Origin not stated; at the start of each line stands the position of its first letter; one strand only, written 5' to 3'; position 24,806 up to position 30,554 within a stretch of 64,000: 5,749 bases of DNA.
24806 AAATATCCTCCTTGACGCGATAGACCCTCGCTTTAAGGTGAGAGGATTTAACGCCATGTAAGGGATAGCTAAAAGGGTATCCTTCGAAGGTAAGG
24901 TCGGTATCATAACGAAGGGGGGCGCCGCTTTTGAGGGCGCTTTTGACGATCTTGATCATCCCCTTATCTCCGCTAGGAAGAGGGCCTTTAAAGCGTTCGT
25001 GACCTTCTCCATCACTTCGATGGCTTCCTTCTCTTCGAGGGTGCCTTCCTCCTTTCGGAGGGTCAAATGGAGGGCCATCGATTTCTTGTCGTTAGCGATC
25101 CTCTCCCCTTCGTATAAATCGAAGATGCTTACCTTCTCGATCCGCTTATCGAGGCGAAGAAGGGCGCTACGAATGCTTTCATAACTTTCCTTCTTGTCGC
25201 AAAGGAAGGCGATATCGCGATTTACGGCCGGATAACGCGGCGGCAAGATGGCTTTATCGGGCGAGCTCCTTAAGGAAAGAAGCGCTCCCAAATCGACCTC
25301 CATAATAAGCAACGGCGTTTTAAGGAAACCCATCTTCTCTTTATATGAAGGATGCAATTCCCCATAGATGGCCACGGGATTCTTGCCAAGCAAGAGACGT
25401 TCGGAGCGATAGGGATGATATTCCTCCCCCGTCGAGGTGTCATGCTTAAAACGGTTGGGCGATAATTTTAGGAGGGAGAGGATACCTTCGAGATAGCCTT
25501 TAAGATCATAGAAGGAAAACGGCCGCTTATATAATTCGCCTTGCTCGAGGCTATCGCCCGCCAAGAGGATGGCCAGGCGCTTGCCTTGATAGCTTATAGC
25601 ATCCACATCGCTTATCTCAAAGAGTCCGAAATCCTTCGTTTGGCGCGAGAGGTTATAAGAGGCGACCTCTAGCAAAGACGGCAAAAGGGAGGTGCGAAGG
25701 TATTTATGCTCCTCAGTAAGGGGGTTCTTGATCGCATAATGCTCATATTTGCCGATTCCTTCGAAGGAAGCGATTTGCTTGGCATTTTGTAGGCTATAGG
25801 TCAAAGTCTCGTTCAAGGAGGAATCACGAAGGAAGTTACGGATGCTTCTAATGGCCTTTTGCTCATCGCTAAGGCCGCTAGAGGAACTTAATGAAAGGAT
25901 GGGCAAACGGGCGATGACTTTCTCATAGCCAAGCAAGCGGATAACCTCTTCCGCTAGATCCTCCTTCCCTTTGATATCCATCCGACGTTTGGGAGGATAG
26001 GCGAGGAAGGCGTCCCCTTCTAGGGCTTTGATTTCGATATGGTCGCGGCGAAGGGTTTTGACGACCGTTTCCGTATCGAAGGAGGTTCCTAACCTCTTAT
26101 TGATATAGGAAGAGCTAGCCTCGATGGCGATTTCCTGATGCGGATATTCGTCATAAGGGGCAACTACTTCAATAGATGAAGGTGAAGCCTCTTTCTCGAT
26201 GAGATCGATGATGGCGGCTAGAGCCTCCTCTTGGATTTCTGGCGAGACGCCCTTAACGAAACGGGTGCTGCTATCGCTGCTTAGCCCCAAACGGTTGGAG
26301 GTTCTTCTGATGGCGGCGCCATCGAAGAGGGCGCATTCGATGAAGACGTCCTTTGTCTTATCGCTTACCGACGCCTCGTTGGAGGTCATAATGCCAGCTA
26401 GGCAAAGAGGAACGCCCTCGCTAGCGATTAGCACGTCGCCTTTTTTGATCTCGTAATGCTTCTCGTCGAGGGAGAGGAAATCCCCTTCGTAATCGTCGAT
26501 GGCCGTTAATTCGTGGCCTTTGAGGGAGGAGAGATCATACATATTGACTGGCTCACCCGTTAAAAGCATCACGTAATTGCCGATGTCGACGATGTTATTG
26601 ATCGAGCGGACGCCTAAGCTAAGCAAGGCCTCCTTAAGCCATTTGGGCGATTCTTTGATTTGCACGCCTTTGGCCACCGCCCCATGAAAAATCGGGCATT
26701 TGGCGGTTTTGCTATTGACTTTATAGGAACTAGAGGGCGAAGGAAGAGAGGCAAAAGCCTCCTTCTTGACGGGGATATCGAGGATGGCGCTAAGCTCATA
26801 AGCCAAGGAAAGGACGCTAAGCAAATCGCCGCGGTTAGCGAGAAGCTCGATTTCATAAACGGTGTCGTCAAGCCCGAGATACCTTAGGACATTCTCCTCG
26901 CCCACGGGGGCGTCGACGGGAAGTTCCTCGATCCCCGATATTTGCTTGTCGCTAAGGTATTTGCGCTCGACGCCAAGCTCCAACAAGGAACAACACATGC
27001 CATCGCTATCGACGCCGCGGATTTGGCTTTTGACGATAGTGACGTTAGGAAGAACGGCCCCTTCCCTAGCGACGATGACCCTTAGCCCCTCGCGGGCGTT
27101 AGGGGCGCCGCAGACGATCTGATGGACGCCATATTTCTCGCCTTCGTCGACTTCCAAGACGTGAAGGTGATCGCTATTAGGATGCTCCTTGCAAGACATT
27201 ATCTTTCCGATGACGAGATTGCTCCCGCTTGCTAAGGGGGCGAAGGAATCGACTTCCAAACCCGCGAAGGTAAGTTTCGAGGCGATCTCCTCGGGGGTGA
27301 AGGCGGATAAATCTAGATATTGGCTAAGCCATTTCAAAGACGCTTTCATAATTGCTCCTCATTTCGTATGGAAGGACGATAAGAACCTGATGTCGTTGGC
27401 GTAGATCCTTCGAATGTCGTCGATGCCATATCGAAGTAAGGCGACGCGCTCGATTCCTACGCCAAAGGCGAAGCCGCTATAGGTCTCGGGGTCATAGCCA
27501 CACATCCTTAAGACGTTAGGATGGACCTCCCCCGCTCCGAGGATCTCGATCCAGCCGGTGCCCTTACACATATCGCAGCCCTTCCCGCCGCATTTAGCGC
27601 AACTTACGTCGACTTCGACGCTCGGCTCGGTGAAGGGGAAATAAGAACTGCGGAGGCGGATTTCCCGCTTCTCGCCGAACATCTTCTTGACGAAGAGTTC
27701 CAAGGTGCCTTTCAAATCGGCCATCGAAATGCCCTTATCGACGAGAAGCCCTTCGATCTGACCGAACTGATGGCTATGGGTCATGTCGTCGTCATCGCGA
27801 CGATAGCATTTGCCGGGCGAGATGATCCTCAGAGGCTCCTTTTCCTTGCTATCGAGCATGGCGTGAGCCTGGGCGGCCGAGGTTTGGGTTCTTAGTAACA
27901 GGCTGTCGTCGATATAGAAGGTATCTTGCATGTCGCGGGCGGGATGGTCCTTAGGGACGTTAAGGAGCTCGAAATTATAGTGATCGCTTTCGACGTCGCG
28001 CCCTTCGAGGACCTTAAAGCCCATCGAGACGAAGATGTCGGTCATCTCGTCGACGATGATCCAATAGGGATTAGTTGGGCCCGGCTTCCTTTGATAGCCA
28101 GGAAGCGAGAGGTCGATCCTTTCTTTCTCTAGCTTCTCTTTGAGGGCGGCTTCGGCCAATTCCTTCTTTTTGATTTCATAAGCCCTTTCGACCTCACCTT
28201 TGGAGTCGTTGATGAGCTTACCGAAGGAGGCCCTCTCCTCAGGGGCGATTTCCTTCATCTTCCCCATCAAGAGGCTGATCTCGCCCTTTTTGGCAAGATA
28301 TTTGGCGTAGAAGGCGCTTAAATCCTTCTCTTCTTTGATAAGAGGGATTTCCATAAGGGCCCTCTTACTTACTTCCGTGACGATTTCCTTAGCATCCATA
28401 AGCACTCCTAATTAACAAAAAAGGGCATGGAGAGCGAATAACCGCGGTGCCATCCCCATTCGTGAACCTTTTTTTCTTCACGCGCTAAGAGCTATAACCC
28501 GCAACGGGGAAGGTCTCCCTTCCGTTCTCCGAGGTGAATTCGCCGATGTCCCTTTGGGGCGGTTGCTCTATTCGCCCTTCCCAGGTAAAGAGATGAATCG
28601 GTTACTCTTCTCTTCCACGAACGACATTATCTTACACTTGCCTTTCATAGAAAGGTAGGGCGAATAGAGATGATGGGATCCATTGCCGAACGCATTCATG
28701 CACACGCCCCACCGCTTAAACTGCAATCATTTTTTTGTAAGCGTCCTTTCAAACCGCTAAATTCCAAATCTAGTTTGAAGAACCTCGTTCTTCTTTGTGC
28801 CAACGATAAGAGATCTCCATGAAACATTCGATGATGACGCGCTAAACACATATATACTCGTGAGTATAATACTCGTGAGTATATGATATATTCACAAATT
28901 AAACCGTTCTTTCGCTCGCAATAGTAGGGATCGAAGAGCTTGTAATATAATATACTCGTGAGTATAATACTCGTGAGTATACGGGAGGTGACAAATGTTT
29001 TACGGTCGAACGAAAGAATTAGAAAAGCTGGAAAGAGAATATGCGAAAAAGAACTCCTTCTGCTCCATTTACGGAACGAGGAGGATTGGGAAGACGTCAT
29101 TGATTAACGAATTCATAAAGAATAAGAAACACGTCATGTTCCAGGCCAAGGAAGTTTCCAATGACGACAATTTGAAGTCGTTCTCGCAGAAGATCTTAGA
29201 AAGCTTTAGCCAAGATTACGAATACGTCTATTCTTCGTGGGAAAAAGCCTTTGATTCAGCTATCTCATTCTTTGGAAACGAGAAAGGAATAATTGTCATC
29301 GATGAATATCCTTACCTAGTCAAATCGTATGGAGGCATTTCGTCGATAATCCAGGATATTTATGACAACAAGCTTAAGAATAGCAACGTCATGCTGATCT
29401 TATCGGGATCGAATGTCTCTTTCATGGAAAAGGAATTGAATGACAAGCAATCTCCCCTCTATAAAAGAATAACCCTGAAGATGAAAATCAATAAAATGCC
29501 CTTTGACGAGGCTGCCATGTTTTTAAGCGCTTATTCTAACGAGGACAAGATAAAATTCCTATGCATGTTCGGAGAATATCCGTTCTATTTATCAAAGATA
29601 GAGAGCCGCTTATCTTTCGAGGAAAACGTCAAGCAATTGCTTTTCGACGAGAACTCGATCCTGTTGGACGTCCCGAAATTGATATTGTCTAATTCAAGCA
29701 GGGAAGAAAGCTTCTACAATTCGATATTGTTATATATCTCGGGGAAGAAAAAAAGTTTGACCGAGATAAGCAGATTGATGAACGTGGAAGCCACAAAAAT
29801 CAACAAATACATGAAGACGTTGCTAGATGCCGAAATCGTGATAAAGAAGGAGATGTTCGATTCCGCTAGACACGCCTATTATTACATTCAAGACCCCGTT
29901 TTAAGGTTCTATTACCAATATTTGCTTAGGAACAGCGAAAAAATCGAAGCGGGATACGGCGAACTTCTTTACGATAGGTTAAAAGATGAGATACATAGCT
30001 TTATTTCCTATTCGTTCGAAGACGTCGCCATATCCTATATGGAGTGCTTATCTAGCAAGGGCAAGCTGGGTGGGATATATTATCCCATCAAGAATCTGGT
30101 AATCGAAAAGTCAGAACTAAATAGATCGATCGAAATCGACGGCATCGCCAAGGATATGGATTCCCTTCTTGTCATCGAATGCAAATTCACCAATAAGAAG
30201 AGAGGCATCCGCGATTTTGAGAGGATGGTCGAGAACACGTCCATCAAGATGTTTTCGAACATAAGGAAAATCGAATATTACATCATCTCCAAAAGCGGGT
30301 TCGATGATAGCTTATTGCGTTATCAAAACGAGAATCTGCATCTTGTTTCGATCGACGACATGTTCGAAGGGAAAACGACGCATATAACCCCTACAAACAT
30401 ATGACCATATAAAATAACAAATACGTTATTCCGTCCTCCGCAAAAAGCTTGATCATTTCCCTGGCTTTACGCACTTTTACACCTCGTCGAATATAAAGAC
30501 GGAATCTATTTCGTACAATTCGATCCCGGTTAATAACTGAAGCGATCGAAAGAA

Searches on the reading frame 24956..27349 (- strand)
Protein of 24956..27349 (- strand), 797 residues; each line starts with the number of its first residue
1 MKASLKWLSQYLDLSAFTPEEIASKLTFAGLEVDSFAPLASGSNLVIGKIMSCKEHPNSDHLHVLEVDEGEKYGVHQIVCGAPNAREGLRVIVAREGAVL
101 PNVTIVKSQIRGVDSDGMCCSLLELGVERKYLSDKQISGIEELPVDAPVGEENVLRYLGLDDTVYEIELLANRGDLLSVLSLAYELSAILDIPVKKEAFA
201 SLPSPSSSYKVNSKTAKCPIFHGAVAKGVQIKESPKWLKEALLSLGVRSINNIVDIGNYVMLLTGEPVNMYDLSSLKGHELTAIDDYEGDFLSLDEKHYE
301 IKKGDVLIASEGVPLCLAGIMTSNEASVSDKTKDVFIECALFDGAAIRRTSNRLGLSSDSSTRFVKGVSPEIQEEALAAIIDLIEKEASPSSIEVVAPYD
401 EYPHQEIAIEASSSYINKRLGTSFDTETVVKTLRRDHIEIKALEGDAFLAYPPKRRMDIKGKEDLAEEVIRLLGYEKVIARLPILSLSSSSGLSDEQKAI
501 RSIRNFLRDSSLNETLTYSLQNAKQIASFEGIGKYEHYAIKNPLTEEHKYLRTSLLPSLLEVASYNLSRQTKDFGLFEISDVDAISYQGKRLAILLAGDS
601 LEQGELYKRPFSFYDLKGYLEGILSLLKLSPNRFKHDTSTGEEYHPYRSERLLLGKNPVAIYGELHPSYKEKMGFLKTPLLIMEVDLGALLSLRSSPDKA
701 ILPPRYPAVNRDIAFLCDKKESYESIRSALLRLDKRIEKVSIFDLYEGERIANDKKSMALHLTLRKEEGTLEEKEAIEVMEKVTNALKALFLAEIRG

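Call 5: search_protein_families(library=pfam, proteins=[window:24956-27349:-], max_evalue=0.01)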
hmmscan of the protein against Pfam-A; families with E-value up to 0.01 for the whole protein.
window:24956-27349:- (797 aa): 5 families
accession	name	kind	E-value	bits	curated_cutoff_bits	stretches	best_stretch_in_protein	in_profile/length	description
PF03483.22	B3_4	-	3.2e-51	173.8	29.3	1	217-386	1-171/174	B3/4 domain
PF17759.6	tRNA_synthFbeta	-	6e-42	144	22.4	1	490-687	11-214/214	Phenylalanyl tRNA synthetase beta chain CLM domain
PF03147.19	FDX-ACB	-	3.3e-23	82.4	31.1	1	704-796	1-94/94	Ferredoxin-fold anticodon binding domain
PF01588.26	tRNA_bind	-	4.3e-20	72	27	1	45-150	1-94/96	Putative tRNA binding domain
PF03484.21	B5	-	4.9e-15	55.9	28.6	1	409-475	1-67/67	tRNA synthetase B5 domain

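Call 6: search_protein_families(library=ncbifam, proteins=[window:24956-27349:-], max_evalue=0.01)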
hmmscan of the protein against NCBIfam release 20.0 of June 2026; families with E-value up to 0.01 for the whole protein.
window:24956-27349:- (797 aa): 10 families
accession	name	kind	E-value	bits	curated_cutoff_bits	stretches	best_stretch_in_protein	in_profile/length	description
TIGR00472.1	pheT_bact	equivalog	4.8e-210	699.8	402.65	1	1-796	1-798/798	phenylalanine--tRNA ligase subunit beta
NF001882.0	PRK00629.5-4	equivalog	1.3e-65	222.1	527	1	3-768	3-714/725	phenylalanine--tRNA ligase subunit beta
NF045760.1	YtpR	equivalog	8.3e-30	104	100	1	43-151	81-183/185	YtpR family tRNA-binding protein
TIGR00471.1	pheT_arch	equivalog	4.3e-28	98.1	282.65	2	307-690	199-550/551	phenylalanine--tRNA ligase subunit beta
NF001879.0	PRK00629.5-1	equivalog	8.8e-19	67.5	840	1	2-272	2-265/718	phenylalanine--tRNA ligase subunit beta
NF045867.1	PheT_Nterm_rel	equivalog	2.7e-15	56.8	120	1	39-127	83-170/171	TyrS-associated PheT N-terminal domain-related protein TapR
NF001100.0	PRK00133.1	equivalog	0.00017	20.3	587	1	44-119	580-650/676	methionine--tRNA ligase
NF007492.0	PRK10089.1-1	equivalog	0.00027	20.9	150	1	44-119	13-83/110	tRNA-binding protein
TIGR00399.1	metG_C_term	equivalog_domain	0.00035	20.4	116.65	1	44-120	43-114/139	methionine--tRNA ligase subunit beta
NF051887.1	PheS_related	equivalog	0.0019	17.4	300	1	705-788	250-347/349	PheS-related mystery ligase SrmL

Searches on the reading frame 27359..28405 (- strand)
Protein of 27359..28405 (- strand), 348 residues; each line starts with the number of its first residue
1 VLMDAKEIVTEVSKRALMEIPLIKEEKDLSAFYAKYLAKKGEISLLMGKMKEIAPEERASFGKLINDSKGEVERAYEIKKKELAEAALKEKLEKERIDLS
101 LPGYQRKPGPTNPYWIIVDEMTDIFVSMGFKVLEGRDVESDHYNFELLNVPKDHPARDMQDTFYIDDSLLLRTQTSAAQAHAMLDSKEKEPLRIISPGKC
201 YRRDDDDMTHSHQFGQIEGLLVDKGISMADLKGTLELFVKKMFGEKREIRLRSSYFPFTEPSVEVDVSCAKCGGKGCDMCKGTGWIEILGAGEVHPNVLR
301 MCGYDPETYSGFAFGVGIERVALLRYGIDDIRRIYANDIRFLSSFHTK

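Call 5: search_protein_families(library=pfam, proteins=[window:27359-28405:-], max_evalue=0.01)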
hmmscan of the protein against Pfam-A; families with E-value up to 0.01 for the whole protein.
window:27359-28405:- (348 aa): 2 families
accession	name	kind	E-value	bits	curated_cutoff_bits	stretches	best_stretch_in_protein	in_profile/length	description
PF01409.25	tRNA-synt_2d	-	5.7e-99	331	19.8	1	97-345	2-246/246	tRNA synthetases class II core domain (F)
PF02912.23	Phe_tRNA-synt_N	-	9.2e-18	64.4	22.3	1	25-92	2-69/69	Aminoacyl tRNA synthetase class II, N-terminal domain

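Call 6: search_protein_families(library=ncbifam, proteins=[window:27359-28405:-], max_evalue=0.01)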
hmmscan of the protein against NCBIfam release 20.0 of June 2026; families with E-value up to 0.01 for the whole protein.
window:27359-28405:- (348 aa): 6 families
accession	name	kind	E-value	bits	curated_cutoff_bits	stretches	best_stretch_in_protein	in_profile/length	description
TIGR00468.1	pheS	equivalog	1.2e-105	353.4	237.45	1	44-345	3-322/324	phenylalanine--tRNA ligase subunit alpha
NF003210.0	PRK04172.1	equivalog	1.6e-63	215.3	350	2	168-346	331-492/496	phenylalanine--tRNA ligase subunit alpha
NF051887.1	PheS_related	equivalog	1.9e-42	145.6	300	1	127-345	30-239/349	PheS-related mystery ligase SrmL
TIGR00469.1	pheS_mito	equivalog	4.3e-32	111.3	258.35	2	248-347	258-345/451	phenylalanine--tRNA ligase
TIGR00470.1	sepS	equivalog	2.6e-09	36.1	380.65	1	183-335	199-341/533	O-phosphoserine--tRNA ligase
TIGR02367.1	PylS_Cterm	equivalog_domain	0.00039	19.8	178.15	1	121-243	35-154/242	pyrrolysine--tRNA(Pyl) ligase large subunit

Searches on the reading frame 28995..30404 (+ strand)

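Call 58: search_protein_families(library=pfam, proteins=[window:28995-30404:+], max_evalue=0.001)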
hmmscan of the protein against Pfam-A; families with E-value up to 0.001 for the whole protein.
window:28995-30404:+ (469 aa): 5 families
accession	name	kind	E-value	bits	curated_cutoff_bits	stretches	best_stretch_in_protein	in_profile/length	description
PF01637.24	ATPase_2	-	5e-17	62.9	33.2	1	2-183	1-197/225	ATPase domain predominantly from Archaea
PF13173.12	AAA_14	-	2.2e-10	41.1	27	1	21-157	3-116/129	AAA domain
PF03008.20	DUF234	-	4.8e-09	37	22.5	1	306-402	1-94/100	Archaea bacterial proteins of unknown function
PF13401.12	AAA_22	-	1.9e-05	25.4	27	1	19-140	4-124/130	AAA domain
PF25201.1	nSTAND6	-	0.00032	21.2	27.7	1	3-57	2-55/148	Novel STAND NTPase 6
